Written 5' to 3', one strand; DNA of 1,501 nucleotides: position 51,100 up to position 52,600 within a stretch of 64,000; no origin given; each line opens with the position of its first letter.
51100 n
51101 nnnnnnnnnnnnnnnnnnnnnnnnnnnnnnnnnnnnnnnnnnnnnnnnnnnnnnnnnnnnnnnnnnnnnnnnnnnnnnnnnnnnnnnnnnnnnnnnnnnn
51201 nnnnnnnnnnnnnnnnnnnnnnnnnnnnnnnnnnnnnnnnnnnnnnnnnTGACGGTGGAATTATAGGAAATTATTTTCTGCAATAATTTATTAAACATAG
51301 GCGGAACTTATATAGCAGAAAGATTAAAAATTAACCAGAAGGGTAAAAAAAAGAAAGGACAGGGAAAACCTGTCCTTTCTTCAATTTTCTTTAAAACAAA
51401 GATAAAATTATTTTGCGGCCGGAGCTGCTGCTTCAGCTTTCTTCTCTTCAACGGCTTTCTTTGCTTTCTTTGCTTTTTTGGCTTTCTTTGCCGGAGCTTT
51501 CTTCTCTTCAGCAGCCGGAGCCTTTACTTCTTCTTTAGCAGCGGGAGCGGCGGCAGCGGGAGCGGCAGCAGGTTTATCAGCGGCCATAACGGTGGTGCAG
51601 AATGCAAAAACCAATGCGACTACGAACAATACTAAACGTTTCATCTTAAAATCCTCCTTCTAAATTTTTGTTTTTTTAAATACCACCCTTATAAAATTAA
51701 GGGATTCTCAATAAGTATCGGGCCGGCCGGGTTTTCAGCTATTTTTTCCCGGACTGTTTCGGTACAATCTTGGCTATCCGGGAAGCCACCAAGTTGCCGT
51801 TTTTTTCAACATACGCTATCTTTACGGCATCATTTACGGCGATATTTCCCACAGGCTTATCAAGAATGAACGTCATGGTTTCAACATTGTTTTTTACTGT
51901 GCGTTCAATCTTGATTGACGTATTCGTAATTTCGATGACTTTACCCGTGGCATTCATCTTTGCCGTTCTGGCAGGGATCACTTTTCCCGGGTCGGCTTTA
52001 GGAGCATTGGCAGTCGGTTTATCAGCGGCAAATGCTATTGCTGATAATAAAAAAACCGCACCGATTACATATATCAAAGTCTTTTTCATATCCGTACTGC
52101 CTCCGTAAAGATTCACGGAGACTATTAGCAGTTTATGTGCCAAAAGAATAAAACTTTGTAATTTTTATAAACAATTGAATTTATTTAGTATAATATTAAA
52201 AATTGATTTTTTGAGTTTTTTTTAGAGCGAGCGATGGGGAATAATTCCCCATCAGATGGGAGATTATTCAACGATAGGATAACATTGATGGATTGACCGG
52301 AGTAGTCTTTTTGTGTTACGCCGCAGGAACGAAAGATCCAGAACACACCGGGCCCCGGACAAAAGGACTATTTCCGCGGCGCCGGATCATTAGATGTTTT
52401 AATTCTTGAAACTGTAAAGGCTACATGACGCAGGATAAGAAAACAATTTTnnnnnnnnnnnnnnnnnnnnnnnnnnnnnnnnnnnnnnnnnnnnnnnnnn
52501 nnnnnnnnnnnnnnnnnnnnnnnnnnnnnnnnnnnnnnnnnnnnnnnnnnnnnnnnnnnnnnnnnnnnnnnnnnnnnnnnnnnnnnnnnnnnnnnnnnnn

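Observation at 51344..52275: Sigma-54 promoter with a perfect 21-bp palindromic upstream site drives two tiny secreted proteins next to a kinase/NtrC pair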

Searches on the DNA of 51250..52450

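Call 80: search_rna_families(source=window, start=51250, end=52450, threshold=evalue, max_evalue=1)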
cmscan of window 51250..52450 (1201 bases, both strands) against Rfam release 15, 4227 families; matches with E-value up to 1: 3.
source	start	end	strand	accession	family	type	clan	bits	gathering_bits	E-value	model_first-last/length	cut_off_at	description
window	51341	51445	-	RF00558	L20_leader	Cis-reg; leader;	-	42.9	58.7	8e-07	1-127/127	no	Ribosomal protein L20 leader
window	51306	51387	+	RF02029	sraA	Gene; sRNA;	-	22.8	56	0.88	1-95/95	no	sraA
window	51274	51382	+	RF02986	FuFi-1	Gene; sRNA;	-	17.1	59.6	0.44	1-175/175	no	FuFi-1 RNA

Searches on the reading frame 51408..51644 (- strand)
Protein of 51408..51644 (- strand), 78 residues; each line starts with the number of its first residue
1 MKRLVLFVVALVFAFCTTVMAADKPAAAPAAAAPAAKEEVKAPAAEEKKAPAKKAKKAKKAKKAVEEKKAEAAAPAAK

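Call 5: search_protein_families(library=pfam, proteins=[window:51408-51644:-], max_evalue=0.1)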
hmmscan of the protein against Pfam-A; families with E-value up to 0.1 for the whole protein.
window:51408-51644:- (78 aa): 2 families
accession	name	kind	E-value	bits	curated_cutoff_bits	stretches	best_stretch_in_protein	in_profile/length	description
PF14153.11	Spore_coat_CotO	-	0.056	13.9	35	1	18-70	30-82/182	Spore coat protein CotO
PF12569.14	NatA_aux_su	-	0.083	12.2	33.3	1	20-72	385-434/515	N-terminal acetyltransferase A, auxiliary subunit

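Call 18: search_protein_families(library=ncbifam, proteins=[window:51408-51644:-], max_evalue=0.01)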
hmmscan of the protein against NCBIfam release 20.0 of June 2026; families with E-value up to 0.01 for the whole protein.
window:51408-51644:- (78 aa): 0 families

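Call 41: search_protein_families(library=ncbifam, proteins=[window:51408-51644:-], max_evalue=5)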
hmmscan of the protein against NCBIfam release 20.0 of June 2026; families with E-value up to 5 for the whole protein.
window:51408-51644:- (78 aa): 14 families
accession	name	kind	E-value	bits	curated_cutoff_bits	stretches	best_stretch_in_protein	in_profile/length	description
NF033636.1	acid_shock_Asr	equivalog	0.01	16.6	50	1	1-78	1-83/119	acid resistance repetitive basic protein Asr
TIGR03593.1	yidC_nterm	equivalog_domain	0.034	13.7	58.25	1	2-67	2-70/363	membrane protein insertase YidC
NF052435.1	BamI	equivalog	0.053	13.4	180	1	4-75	5-76/226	biofilm-associated metzincin protease inhibitor BamI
TIGR03931.1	T7SS_Rv3446c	hypoth_equivalog_domain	0.069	13.5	47.6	1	6-76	5-73/194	type VII secretion-associated protein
NF002352.0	PRK01318.1-3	equivalog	0.073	12.1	447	1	2-74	4-75/562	membrane protein insertase YidC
NF033807.0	CopL_fam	subfamily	0.094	13.3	40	1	6-63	11-68/129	CopL family metal-binding regulatory protein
NF009951.1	PRK13415.1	equivalog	0.14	11.9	242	1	12-73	6-64/219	flagella biosynthesis regulatory protein FliZ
NF047418.1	teichoic_AuxB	equivalog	0.2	10.6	300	1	34-70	287-325/345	lipoteichoic acid stability factor AuxB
NF009953.0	PRK13419.1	equivalog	0.4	9.9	460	1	2-70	7-73/346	F0F1 ATP synthase subunit A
TIGR00601.1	rad23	equivalog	1.6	7.9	207.3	1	7-74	69-137/381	UV excision repair protein Rad23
NF041057.1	Rcas_1661_fam_Se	equivalog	3.1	7.3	190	1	6-70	2-65/247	Rcas_1661 family thioredoxin-like (seleno)lipoprotein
NF008326.0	PRK11114.1-5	equivalog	4.1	5.5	1107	1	1-75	1-69/782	cellulose biosynthesis cyclic di-GMP-binding regulatory protein BcsB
NF037978.1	T2SS_GspB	equivalog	4.4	7.6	100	1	20-69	41-93/179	type II secretion system assembly factor GspB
NF040486.1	SrfA_fam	subfamily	4.8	6.5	150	1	8-72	235-302/438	SrfA family protein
